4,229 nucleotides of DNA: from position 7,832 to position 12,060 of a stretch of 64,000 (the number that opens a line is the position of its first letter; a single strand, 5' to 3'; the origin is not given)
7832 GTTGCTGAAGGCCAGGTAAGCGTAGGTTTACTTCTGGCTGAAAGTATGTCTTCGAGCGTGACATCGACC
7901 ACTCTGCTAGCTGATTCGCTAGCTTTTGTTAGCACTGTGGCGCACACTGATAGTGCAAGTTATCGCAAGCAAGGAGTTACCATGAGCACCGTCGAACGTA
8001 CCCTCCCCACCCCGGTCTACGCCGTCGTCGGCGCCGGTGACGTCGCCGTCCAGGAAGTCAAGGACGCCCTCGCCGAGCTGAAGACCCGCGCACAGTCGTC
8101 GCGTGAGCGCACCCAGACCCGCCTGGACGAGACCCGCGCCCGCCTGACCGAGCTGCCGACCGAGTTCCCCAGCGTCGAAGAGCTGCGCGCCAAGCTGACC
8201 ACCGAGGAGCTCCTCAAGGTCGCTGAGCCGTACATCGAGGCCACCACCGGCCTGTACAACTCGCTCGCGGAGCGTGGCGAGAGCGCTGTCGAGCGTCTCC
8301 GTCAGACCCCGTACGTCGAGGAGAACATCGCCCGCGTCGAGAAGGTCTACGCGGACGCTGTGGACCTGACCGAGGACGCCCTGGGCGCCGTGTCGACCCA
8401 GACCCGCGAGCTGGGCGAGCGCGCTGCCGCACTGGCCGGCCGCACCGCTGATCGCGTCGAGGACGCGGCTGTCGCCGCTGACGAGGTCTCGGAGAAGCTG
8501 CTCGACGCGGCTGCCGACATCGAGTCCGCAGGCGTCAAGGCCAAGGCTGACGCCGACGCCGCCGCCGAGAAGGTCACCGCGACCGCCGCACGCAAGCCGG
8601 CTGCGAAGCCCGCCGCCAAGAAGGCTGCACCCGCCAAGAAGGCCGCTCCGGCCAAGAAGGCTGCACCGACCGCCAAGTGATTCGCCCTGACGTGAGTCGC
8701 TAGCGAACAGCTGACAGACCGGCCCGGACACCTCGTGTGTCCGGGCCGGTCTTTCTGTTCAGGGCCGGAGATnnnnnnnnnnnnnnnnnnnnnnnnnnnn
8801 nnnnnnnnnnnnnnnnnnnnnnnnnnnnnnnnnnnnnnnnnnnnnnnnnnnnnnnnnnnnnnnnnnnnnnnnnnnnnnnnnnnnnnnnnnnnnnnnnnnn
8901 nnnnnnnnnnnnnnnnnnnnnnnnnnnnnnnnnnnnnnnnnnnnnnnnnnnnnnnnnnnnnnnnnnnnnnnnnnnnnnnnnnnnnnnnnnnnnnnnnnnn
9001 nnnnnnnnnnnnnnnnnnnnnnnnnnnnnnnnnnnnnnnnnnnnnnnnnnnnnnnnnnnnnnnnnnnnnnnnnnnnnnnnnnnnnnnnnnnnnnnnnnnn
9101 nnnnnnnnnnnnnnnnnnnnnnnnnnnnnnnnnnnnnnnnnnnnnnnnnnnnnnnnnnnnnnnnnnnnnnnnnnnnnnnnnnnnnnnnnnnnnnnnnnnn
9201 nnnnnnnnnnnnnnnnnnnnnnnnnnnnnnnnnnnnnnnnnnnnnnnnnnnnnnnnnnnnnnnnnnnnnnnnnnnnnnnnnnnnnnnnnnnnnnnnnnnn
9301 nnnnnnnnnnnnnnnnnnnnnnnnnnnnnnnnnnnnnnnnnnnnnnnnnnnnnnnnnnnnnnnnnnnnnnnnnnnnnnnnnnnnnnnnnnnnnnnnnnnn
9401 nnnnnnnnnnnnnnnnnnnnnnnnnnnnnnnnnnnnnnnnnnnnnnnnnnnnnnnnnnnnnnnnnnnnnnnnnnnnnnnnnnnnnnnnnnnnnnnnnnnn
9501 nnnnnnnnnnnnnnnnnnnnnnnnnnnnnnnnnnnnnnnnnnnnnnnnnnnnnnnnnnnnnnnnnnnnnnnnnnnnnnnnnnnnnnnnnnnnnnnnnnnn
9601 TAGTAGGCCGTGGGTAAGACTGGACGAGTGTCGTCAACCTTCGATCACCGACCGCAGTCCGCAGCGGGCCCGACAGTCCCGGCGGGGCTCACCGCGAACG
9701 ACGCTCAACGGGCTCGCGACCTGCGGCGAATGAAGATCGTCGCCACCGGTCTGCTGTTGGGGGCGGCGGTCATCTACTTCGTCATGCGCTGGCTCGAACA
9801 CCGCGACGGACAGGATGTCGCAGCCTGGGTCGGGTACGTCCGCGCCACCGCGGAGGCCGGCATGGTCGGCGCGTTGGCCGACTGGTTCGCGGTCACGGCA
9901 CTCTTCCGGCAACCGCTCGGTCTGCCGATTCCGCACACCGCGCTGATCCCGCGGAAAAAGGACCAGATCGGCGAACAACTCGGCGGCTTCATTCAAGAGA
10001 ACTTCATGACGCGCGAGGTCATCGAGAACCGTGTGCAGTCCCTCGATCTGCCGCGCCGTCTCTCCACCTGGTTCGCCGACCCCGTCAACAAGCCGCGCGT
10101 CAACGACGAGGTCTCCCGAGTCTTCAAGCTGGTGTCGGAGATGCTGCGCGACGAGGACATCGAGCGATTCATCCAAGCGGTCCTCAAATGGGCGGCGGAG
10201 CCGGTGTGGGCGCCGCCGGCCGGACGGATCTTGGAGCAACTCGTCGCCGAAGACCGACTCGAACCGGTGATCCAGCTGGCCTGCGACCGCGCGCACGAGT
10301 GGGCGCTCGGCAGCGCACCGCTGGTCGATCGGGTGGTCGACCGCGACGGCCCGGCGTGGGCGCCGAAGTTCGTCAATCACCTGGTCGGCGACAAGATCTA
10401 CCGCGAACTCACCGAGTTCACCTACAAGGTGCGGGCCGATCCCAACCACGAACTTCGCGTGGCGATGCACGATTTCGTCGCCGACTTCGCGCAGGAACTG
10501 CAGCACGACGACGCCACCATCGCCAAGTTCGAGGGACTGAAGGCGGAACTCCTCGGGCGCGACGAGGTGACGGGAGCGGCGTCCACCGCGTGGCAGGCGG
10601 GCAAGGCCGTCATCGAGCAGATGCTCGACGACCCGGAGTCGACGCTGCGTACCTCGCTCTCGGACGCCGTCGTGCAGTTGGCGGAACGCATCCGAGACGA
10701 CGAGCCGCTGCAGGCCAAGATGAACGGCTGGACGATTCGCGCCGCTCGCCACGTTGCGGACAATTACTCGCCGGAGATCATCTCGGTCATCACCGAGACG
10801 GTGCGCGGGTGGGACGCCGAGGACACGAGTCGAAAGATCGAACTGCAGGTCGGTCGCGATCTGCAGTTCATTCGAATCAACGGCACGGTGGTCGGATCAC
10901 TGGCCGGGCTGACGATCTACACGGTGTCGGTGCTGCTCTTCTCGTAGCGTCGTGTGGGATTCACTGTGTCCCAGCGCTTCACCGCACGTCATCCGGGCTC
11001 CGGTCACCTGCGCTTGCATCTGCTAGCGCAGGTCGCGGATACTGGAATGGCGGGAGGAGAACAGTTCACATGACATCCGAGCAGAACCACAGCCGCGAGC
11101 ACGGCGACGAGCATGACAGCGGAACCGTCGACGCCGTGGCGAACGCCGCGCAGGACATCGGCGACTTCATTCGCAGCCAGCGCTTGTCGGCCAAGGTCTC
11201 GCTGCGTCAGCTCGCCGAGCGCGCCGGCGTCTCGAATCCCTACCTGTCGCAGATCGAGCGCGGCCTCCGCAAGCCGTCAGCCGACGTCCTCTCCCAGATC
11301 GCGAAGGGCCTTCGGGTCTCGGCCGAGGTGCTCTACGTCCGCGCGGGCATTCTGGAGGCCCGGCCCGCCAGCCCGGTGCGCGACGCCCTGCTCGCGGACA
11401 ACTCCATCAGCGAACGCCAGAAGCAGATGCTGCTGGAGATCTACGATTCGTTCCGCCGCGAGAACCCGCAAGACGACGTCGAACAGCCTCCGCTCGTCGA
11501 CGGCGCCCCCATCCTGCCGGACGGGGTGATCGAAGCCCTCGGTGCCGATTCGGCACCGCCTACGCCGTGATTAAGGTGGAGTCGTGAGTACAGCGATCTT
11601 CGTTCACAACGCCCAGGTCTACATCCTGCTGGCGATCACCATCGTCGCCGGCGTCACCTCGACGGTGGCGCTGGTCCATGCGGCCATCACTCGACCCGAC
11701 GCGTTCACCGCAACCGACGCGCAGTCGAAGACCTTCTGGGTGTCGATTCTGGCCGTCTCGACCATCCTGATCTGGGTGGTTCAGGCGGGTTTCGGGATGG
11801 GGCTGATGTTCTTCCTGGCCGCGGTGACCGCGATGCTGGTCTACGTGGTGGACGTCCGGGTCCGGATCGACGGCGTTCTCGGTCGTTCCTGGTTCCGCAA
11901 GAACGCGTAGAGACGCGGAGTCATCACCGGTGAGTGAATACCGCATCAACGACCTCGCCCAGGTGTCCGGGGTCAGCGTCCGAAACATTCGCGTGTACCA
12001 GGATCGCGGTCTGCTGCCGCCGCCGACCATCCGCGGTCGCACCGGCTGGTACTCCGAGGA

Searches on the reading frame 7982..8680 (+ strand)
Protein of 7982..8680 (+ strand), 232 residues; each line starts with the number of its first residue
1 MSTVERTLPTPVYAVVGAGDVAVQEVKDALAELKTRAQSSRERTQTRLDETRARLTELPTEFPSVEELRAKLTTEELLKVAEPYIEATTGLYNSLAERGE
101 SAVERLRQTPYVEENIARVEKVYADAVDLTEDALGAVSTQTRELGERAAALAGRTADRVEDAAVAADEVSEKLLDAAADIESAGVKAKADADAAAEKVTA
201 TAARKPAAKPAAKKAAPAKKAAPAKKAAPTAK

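Call 14: search_protein_families(library=ncbifam, proteins=[window:7982-8680:+], max_evalue=0.01)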
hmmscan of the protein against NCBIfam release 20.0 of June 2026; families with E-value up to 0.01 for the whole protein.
window:7982-8680:+ (232 aa): 2 families
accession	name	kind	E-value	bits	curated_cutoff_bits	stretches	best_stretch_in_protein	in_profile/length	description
NF047516.1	LA_3659_fam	equivalog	0.0012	18.5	36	1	42-140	123-215/221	LA_3659 family protein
NF047514.1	SpiroCoCo_N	equivalog_domain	0.0012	18.5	75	1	42-140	123-215/221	SpiroCoCo family coiled-coil protein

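Call 74: search_protein_families(library=pfam, proteins=[window:7982-8680:+], max_evalue=0.001)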
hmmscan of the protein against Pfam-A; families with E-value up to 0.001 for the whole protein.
window:7982-8680:+ (232 aa): 0 families

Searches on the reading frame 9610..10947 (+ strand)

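Call 74: search_protein_families(library=pfam, proteins=[window:9610-10947:+], max_evalue=0.001)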
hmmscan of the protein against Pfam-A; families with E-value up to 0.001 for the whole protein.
window:9610-10947:+ (445 aa): 1 family
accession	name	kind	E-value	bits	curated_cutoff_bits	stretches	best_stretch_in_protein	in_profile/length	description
PF04286.17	DUF445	-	8.5e-111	371.8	33.8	1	81-442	1-367/368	Protein of unknown function (DUF445)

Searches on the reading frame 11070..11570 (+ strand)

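Call 14: search_protein_families(library=ncbifam, proteins=[window:11070-11570:+], max_evalue=0.01)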
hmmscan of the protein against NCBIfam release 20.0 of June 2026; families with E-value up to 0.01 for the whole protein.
window:11070-11570:+ (166 aa): 12 families
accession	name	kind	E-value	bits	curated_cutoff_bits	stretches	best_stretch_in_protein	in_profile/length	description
NF006015.0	PRK08154.1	subfamily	2.1e-10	40.3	204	1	4-93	5-94/314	anaerobic benzoate catabolism transcriptional regulator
NF041677.1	trans_regClgR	equivalog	2.3e-09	37.3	170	1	29-93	8-72/113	transcriptional regulator ClgR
NF046032.1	TransRegSlrRBacil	equivalog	3.8e-09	36.8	250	1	30-95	2-68/149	HTH-type transcriptional regulator SlrR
NF041951.1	phage_RstR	subfamily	2.2e-08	34.3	80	1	31-125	4-96/108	RstR family transcriptional repressor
NF047948.1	male_kill_WMK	equivalog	2.2e-06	27.4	300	1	29-94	5-70/300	WO male-killing family protein Wmk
NF007257.0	PRK09706.1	subfamily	2.9e-06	27.1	101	1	28-130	4-101/135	transcriptional repressor DicA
NF010465.0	PRK13890.1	equivalog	3.3e-05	24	96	1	43-88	19-64/121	conjugal transfer protein TrbA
TIGR00270.2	TIGR00270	equivalog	7.8e-05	22.5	110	1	10-84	55-130/159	multiprotein bridging factor aMBF1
TIGR03070.1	couple_hipB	subfamily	8.1e-05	22.5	71.65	1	29-78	2-51/58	type II toxin-antitoxin system Y4mF family antitoxin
NF038139.1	Reg_Aceta_RamB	equivalog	0.002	16.8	700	1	31-88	4-61/465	acetate metabolism transcriptional regulator RamB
NF041493.1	MobT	equivalog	0.0029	16.5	600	1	35-81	2-48/383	MobT family relaxase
NF003162.0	PRK04140.1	equivalog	0.0044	16.1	263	1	31-79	128-176/317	transcriptional regulator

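Call 74: search_protein_families(library=pfam, proteins=[window:11070-11570:+], max_evalue=0.001)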
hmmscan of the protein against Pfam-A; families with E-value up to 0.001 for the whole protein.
window:11070-11570:+ (166 aa): 3 families
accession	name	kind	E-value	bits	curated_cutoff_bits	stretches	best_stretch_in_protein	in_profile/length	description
PF01381.28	HTH_3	-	5.2e-15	55.7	23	1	34-87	1-54/55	Helix-turn-helix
PF13560.12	HTH_31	-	2.1e-12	47.6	27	1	30-86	2-59/64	Helix-turn-helix domain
PF12844.13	HTH_19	-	2.3e-06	27.9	30.2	1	31-89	1-59/64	Helix-turn-helix domain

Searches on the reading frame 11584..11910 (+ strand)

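Call 74: search_protein_families(library=pfam, proteins=[window:11584-11910:+], max_evalue=0.001)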
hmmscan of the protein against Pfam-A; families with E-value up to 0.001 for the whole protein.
window:11584-11910:+ (108 aa): 1 family
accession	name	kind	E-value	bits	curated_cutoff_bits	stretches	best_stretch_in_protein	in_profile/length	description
PF10724.14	DUF2516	-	3.3e-23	82.2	30.6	1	9-99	2-89/92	Protein of unknown function (DUF2516)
